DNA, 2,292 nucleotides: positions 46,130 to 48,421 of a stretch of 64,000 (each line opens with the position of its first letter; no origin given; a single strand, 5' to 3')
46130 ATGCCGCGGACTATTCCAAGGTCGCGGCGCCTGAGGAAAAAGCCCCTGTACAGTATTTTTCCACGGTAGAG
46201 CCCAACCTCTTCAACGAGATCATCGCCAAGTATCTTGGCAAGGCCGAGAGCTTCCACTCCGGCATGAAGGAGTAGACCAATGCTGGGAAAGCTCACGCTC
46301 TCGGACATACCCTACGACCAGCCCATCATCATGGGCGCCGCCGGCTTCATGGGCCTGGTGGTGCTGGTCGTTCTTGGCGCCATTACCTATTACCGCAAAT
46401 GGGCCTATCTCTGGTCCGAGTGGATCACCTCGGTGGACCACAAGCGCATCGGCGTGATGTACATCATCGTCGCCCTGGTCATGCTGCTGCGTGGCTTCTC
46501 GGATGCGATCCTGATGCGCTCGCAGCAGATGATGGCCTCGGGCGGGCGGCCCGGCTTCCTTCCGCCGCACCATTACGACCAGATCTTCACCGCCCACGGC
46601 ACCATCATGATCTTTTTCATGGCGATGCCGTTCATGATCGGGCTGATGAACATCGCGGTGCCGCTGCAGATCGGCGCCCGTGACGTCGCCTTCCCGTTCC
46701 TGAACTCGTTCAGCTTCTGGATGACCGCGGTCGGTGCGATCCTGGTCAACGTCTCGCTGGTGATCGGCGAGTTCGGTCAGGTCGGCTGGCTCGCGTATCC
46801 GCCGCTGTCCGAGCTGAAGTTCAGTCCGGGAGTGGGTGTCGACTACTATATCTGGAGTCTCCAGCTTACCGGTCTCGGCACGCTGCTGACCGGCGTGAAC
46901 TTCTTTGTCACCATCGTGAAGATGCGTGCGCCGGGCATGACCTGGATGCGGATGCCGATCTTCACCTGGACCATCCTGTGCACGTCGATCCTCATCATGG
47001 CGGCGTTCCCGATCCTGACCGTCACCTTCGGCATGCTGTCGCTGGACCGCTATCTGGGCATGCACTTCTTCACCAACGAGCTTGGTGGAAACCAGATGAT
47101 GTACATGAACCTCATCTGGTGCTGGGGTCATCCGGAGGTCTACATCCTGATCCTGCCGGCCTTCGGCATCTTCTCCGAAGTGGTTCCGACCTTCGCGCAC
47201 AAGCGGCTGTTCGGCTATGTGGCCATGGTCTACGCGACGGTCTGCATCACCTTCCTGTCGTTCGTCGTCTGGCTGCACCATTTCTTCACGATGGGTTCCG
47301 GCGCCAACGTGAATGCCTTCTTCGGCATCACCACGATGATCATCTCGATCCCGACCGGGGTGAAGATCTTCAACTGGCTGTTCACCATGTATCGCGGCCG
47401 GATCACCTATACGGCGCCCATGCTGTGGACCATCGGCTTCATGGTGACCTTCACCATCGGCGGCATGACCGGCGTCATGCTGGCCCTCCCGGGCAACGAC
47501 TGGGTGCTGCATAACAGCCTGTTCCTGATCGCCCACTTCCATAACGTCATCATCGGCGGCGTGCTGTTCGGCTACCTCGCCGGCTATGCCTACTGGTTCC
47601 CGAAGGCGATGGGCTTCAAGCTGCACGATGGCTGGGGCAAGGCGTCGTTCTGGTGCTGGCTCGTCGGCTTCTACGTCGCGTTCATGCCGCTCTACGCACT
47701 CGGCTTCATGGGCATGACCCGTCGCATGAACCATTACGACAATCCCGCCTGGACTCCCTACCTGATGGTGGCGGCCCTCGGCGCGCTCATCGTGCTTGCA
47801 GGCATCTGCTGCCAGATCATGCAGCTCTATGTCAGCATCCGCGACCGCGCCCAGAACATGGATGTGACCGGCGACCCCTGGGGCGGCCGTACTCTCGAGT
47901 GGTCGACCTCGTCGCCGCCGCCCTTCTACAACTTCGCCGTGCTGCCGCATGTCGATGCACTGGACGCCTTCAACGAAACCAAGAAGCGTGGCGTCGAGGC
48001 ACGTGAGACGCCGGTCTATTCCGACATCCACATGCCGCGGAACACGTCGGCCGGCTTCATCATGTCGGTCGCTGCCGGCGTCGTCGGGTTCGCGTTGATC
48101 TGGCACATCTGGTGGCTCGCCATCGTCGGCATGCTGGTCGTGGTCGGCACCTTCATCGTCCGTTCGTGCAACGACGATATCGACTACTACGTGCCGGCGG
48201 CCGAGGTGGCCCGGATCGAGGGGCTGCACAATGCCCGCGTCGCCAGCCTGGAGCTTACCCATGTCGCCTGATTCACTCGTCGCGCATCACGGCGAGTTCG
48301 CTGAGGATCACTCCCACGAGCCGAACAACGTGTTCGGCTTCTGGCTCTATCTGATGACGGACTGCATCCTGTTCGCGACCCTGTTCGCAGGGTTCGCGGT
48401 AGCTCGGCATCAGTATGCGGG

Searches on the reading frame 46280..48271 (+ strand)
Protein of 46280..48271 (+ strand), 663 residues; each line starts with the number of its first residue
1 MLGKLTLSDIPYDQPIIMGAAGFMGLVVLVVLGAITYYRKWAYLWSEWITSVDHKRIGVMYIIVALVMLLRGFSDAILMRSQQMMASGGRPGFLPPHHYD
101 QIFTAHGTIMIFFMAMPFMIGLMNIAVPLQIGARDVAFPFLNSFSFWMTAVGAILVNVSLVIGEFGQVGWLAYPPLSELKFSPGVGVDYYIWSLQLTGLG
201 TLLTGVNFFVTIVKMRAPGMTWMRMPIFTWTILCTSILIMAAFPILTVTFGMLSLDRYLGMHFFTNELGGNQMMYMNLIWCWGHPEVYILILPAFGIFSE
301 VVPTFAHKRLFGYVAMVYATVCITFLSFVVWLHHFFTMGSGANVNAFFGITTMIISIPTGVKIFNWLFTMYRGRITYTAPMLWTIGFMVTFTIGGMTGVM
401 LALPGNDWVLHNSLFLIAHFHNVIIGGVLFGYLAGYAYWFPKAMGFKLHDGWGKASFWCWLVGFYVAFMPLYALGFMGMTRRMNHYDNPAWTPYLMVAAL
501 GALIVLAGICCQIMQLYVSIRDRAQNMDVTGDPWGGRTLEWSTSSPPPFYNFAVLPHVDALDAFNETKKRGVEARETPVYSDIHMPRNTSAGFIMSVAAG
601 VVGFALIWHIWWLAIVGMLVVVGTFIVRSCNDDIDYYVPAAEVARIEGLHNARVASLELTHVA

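Call 59: search_protein_families(library=pfam, proteins=[window:46280-48271:+])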
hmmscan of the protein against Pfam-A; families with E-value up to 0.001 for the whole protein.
window:46280-48271:+ (663 aa): 1 family
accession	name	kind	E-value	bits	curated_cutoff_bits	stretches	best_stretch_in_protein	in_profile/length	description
PF00115.25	COX1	-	6.4e-149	496.9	34.8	1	56-504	1-436/436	Cytochrome C and Quinol oxidase polypeptide I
